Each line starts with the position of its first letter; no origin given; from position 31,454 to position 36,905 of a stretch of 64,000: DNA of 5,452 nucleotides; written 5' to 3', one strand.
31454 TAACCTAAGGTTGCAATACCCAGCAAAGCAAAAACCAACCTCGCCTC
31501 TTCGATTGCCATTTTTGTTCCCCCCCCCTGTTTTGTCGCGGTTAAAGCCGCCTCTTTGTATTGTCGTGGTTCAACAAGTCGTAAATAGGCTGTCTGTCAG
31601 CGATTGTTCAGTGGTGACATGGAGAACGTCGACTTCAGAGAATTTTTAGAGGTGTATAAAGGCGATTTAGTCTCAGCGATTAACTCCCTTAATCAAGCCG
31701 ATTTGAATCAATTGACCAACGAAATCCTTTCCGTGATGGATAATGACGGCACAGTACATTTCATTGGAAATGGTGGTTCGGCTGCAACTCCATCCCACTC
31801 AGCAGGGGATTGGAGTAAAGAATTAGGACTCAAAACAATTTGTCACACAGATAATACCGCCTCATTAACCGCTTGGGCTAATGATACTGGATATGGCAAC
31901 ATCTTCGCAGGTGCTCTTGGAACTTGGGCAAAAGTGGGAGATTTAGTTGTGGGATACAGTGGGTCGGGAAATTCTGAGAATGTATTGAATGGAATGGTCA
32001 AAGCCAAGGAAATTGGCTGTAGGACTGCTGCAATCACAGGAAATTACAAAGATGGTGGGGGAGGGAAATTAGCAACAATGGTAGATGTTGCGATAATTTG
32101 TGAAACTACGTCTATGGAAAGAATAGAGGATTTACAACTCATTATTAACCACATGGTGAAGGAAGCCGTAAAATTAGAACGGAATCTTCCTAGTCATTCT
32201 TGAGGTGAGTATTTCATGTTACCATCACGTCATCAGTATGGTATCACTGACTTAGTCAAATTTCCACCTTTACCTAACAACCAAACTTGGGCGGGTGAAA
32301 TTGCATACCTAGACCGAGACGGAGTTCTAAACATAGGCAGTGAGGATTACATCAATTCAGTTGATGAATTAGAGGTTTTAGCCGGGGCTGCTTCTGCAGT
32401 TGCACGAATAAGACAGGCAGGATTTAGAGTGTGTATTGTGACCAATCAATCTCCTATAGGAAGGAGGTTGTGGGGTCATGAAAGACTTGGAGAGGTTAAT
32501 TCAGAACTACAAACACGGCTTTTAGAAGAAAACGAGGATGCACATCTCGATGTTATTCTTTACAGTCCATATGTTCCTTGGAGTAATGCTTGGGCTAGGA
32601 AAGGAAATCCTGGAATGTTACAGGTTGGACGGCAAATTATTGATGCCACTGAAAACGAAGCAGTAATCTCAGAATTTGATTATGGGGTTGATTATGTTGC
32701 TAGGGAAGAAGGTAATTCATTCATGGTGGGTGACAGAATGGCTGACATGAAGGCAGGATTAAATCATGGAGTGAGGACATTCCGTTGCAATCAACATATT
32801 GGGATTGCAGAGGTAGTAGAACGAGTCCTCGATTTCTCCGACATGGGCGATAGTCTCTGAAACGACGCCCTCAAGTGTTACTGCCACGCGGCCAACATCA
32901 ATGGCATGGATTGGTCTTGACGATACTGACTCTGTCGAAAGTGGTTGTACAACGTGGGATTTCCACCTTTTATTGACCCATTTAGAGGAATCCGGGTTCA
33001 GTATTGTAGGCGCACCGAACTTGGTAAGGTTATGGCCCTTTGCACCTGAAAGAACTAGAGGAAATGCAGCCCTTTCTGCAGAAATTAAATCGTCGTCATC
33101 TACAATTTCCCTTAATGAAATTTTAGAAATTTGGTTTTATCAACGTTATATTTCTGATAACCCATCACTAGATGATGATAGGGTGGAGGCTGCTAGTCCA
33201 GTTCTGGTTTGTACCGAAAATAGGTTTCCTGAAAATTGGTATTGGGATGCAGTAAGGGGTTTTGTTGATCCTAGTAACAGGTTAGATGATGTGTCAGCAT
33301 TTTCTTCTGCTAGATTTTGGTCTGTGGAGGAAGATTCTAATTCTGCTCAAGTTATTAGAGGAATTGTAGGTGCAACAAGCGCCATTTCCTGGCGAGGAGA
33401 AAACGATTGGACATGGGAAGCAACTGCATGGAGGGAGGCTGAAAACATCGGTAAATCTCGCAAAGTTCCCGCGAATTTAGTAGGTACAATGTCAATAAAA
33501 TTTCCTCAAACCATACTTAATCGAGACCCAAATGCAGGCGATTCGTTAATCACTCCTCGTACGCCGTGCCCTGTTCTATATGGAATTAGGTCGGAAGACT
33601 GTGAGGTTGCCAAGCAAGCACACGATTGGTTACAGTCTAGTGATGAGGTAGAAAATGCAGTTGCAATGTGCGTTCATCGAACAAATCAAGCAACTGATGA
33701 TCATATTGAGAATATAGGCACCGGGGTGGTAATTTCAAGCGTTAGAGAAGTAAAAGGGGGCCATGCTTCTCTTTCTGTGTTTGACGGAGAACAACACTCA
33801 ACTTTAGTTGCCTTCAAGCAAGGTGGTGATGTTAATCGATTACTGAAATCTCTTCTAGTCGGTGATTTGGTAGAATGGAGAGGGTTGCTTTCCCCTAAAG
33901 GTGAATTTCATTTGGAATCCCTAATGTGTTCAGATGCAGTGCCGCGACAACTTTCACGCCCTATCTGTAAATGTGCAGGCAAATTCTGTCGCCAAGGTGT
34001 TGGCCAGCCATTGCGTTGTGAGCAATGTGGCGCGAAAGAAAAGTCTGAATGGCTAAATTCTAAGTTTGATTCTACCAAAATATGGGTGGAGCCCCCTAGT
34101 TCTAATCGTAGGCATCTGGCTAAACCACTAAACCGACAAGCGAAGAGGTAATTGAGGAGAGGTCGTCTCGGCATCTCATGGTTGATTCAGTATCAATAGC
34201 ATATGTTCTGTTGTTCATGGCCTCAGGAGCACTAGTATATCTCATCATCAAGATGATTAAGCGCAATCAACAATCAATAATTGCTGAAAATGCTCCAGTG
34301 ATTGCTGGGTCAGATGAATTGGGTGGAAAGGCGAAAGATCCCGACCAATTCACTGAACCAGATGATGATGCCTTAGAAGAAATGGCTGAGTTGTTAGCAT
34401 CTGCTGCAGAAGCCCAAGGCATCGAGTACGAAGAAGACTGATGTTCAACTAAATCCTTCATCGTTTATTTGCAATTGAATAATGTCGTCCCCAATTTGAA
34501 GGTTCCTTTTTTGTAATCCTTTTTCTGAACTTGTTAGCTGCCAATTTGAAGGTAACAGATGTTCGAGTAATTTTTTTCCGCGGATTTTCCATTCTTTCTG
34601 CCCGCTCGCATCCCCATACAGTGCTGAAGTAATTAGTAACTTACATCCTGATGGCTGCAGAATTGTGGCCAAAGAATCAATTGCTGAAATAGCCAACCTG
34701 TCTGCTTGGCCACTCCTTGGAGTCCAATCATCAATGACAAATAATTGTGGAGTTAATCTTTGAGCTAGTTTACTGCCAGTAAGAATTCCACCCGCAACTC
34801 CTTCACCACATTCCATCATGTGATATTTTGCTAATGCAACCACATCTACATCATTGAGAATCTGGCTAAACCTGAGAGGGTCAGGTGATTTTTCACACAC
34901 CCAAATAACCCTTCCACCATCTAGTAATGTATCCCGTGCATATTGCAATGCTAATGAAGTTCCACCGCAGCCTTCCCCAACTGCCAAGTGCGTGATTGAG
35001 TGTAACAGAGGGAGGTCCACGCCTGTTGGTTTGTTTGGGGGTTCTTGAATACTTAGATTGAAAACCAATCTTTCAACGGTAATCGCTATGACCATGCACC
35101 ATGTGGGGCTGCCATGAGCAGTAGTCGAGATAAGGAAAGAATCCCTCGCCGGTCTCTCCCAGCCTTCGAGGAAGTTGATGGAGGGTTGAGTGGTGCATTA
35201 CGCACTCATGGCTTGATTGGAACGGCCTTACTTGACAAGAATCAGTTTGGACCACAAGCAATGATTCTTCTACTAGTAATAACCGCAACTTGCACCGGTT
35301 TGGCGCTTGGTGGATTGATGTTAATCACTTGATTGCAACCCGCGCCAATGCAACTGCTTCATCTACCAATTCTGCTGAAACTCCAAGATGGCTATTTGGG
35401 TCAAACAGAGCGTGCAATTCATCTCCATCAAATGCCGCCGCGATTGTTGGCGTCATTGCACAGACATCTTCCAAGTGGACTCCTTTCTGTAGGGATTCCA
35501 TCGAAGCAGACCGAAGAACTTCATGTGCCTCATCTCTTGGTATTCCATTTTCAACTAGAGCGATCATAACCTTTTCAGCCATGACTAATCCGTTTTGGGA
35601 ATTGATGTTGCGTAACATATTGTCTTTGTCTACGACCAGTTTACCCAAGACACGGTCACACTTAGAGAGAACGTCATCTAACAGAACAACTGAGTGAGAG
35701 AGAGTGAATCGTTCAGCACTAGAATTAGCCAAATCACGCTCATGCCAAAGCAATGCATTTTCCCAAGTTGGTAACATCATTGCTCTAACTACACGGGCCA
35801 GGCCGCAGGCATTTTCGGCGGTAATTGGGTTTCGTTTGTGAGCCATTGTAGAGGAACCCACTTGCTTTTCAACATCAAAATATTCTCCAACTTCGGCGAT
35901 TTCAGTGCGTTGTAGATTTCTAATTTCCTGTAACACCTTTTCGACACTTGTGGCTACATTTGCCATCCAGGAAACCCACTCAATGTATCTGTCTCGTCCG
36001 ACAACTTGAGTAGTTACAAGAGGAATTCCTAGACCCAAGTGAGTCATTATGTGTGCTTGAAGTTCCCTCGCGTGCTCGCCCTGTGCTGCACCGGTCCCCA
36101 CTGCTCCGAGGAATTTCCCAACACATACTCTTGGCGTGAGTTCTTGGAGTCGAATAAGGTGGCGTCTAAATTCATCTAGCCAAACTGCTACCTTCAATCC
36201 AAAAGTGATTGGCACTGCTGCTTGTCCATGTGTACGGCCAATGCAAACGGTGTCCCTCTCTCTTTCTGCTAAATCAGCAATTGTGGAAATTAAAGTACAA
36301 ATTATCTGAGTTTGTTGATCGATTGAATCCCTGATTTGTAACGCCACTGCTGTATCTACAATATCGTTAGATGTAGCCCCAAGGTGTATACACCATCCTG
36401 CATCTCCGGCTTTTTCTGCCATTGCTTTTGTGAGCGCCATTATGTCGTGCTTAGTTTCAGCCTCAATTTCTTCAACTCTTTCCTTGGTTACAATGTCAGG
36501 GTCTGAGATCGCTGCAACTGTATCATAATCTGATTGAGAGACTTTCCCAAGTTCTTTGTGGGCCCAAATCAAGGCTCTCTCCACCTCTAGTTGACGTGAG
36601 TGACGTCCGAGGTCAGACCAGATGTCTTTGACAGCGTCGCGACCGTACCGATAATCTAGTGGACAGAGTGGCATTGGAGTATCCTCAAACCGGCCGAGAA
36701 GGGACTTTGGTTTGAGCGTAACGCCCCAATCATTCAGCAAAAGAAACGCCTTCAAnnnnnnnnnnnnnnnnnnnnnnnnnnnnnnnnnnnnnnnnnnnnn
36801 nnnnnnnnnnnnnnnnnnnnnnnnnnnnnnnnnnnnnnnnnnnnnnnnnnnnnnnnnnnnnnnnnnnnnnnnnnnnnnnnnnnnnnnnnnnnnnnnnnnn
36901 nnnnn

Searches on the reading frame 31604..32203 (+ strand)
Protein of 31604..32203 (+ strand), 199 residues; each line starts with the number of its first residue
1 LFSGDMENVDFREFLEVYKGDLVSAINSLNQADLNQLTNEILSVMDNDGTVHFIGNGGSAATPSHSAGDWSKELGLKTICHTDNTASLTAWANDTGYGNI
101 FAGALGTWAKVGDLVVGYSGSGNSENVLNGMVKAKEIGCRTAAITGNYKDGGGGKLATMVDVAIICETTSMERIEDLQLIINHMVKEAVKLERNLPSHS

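Call 87: search_protein_families(library=pfam, proteins=[window:31604-32203:+], max_evalue=0.00001)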
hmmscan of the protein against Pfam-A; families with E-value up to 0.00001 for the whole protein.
window:31604-32203:+ (199 aa): 1 family
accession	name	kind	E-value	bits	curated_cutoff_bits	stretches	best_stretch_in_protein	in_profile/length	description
PF13580.11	SIS_2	-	1.7e-12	48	27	1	21-146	8-138/138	SIS domain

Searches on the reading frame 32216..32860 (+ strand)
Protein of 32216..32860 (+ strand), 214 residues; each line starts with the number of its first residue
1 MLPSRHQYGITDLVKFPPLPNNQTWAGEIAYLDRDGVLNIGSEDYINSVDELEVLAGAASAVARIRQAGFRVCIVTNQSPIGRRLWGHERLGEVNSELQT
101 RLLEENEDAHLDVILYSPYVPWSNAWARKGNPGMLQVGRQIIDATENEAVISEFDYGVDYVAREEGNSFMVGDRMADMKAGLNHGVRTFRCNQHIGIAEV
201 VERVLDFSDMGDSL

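Call 87: search_protein_families(library=pfam, proteins=[window:32216-32860:+], max_evalue=0.00001)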
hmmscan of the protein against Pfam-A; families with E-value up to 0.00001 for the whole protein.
window:32216-32860:+ (214 aa): 1 family
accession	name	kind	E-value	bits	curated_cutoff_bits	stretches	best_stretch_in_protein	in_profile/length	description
PF00702.32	Hydrolase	-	6e-06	27.2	26.4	0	44-185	89-191/191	haloacid dehalogenase-like hydrolase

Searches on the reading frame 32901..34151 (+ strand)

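Call 87: search_protein_families(library=pfam, proteins=[window:32901-34151:+], max_evalue=0.00001)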
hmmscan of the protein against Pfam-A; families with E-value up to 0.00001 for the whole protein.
window:32901-34151:+ (416 aa): 2 families
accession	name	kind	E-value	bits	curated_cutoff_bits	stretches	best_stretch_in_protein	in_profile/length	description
PF08489.16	TiaS_FLD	-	9.6e-26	90.6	21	1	153-268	2-116/116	TiaS FLD domain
PF22641.2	TiaS_TCKD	-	4.5e-14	53.2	27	1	3-63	1-60/156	TiaS TCKD domain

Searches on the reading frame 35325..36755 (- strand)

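Call 53: search_protein_families(library=pfam, proteins=[window:35325-36755:-], max_evalue=0.0001)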
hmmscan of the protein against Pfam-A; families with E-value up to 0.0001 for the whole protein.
window:35325-36755:- (476 aa): 2 families
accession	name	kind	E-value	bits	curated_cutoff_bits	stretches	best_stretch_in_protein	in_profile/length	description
PF00206.25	Lyase_1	-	1.2e-50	173.2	27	1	40-323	8-310/312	Lyase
PF10397.14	ADSL_C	-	8.7e-19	68.1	32.7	1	389-466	1-78/79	Adenylosuccinate lyase C-terminus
